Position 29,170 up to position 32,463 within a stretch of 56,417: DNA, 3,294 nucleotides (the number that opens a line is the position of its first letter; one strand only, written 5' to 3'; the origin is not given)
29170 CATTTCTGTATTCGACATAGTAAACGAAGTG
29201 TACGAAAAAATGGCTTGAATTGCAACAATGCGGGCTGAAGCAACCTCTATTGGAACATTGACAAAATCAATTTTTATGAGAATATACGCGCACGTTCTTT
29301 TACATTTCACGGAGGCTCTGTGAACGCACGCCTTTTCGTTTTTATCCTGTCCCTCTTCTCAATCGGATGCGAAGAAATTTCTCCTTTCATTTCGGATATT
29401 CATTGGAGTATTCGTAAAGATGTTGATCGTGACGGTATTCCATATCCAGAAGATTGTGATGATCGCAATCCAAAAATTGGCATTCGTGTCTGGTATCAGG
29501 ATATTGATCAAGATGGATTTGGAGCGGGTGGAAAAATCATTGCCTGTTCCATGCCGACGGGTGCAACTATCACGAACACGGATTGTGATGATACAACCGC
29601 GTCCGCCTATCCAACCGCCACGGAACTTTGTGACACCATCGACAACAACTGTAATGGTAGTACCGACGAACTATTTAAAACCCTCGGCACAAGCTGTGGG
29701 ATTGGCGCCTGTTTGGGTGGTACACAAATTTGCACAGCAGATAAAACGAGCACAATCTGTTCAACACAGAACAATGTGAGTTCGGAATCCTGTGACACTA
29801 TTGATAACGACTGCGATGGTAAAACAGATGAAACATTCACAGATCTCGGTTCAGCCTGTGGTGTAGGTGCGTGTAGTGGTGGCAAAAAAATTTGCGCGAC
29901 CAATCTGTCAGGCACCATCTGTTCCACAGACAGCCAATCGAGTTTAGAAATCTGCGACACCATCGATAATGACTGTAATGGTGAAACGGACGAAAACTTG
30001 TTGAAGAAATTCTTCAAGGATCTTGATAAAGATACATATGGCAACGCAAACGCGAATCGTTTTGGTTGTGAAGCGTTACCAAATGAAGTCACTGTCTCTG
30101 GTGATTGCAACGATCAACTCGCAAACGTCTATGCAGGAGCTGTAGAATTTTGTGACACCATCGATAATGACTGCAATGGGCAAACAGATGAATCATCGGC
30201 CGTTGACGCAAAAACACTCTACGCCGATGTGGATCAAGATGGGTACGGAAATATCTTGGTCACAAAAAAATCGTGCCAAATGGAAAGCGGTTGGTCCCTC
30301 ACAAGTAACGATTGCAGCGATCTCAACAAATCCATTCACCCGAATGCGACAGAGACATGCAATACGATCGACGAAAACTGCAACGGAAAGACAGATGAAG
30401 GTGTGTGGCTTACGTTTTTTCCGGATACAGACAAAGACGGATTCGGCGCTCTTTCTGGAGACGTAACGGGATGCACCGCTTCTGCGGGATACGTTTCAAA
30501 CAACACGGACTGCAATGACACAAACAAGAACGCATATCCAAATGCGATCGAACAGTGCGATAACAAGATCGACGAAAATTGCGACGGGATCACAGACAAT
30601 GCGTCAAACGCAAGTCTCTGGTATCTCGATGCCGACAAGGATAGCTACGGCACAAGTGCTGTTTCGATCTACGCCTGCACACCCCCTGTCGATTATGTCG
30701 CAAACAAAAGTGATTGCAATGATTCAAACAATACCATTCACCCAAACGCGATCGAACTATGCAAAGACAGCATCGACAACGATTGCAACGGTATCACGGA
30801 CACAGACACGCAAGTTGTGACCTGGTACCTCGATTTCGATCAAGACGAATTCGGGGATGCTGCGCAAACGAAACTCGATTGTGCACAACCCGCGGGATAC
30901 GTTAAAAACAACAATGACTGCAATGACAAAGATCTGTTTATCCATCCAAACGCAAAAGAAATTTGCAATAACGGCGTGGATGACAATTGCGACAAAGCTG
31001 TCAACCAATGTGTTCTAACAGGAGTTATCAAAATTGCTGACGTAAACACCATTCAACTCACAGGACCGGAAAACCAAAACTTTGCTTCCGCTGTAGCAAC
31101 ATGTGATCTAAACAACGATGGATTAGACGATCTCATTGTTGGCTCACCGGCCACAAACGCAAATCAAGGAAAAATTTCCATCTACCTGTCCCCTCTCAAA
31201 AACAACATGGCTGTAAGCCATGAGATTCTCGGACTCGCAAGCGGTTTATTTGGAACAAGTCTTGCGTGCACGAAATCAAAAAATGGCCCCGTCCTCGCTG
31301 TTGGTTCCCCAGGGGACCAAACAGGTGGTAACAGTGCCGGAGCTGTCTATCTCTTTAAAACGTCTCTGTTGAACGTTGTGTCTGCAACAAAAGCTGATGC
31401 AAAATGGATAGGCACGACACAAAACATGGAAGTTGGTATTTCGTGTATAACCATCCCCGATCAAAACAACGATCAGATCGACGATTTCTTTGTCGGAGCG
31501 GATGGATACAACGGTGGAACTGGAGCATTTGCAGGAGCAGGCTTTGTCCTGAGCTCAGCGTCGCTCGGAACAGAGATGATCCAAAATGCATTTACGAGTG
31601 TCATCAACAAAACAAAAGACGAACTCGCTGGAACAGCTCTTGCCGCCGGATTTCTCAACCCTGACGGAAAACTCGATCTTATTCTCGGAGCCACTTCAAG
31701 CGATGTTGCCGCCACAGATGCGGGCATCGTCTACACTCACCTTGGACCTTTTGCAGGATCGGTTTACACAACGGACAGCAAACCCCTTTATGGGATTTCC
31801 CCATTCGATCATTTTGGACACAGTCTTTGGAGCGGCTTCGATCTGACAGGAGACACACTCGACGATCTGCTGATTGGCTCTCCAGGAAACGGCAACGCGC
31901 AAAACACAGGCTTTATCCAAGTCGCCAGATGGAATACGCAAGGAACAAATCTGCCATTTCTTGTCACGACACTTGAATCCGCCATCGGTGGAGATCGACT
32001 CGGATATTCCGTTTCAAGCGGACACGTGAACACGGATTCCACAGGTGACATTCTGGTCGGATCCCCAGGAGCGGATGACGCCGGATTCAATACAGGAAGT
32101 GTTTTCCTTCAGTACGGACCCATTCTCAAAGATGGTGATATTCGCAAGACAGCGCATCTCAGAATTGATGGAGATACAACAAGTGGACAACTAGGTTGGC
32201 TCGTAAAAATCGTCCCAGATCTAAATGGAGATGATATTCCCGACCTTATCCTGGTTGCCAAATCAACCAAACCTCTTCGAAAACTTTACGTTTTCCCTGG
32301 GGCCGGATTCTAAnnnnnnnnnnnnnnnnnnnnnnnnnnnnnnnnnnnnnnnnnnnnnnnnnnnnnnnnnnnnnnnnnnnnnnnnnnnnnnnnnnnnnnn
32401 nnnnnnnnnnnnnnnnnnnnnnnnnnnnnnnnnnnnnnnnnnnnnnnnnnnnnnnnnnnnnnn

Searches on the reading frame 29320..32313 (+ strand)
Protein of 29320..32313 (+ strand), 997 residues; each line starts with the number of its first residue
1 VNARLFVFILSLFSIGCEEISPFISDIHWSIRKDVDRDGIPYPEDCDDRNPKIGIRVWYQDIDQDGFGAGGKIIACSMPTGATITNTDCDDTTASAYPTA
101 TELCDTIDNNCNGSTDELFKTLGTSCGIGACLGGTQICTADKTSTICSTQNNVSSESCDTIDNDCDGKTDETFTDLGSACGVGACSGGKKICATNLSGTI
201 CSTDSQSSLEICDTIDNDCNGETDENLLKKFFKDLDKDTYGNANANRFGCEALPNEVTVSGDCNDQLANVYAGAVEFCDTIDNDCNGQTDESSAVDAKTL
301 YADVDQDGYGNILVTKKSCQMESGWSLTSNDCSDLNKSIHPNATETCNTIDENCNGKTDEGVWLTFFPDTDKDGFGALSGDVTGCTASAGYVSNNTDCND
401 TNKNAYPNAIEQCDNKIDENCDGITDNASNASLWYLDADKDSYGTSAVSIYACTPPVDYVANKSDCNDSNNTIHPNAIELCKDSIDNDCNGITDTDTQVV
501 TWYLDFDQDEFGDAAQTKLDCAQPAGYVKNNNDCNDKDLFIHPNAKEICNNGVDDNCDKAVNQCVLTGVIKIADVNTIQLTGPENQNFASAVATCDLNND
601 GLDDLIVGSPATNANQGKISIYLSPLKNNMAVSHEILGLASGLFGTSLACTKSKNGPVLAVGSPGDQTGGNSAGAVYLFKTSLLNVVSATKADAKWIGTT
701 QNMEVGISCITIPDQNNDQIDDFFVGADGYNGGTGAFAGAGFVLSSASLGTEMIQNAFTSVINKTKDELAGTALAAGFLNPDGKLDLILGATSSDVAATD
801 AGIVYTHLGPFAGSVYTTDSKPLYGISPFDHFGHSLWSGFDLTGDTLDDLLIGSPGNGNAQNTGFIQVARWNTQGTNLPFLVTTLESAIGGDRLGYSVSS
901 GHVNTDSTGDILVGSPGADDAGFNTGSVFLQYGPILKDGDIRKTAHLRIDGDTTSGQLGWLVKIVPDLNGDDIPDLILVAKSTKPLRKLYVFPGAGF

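Call 40: search_protein_families(library=pfam, proteins=[window:29320-32313:+], max_evalue=0.001)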
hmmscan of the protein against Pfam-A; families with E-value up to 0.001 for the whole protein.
window:29320-32313:+ (997 aa): 2 families
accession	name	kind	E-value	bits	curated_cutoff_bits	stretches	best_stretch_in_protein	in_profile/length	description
PF11617.13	Cu-binding_MopE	-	1.5e-68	227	27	8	88-117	1-30/30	Putative metal-binding motif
PF01839.29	FG-GAP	-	2.8e-18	65.8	22.1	2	588-622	1-37/37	FG-GAP repeat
